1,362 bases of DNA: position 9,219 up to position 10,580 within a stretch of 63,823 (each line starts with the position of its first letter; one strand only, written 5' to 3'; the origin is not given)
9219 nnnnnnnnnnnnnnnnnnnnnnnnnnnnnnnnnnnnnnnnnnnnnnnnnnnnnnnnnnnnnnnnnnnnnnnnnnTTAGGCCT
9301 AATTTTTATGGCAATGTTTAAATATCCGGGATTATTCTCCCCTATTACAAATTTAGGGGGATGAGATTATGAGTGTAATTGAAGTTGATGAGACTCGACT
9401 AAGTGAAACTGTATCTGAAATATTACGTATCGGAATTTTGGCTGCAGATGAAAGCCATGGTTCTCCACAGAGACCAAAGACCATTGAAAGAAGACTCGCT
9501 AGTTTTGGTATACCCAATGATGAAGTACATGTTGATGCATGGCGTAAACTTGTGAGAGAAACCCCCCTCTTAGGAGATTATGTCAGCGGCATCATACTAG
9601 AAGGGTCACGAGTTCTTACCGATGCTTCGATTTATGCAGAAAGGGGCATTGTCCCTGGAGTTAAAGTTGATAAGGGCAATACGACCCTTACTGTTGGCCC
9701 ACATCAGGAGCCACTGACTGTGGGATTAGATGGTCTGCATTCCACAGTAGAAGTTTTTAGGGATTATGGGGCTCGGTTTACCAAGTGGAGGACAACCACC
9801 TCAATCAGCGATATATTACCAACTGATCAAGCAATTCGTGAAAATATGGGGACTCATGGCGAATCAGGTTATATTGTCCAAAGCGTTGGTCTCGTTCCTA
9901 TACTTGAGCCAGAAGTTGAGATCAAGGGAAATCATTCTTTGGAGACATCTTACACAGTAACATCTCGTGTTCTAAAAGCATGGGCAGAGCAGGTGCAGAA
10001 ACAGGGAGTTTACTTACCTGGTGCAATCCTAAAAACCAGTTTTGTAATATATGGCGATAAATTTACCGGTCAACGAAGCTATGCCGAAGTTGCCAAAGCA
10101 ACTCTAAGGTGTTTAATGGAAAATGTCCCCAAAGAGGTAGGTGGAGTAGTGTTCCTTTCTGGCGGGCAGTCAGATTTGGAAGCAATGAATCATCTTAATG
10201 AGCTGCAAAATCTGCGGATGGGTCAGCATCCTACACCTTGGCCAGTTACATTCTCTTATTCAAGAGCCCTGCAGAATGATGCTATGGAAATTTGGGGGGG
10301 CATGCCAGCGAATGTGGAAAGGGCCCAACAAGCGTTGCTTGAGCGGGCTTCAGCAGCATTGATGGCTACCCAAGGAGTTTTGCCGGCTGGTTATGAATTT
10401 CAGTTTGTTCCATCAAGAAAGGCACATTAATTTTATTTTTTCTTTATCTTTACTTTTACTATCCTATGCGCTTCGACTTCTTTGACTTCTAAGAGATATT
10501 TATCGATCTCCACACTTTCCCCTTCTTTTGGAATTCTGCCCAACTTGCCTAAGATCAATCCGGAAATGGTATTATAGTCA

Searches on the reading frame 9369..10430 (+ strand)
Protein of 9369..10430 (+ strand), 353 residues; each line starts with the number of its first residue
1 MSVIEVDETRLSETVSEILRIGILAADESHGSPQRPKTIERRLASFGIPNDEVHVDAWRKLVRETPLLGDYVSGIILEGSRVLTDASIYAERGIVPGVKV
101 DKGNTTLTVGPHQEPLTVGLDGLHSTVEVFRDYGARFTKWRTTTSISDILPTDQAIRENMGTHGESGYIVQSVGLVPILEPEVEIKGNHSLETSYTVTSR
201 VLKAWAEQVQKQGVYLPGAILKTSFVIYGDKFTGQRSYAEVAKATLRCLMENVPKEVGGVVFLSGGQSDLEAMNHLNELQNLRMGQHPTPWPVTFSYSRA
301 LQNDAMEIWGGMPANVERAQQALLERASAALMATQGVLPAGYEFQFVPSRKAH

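Call 71: search_protein_families(library=pfam, proteins=[window:9369-10430:+], max_evalue=0.000001)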
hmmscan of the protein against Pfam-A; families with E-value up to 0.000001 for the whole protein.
window:9369-10430:+ (353 aa): 1 family
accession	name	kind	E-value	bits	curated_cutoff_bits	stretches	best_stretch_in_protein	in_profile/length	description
PF00274.25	Glycolytic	-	3.3e-78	263.3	22.2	1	22-338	15-329/349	Fructose-bisphosphate aldolase class-I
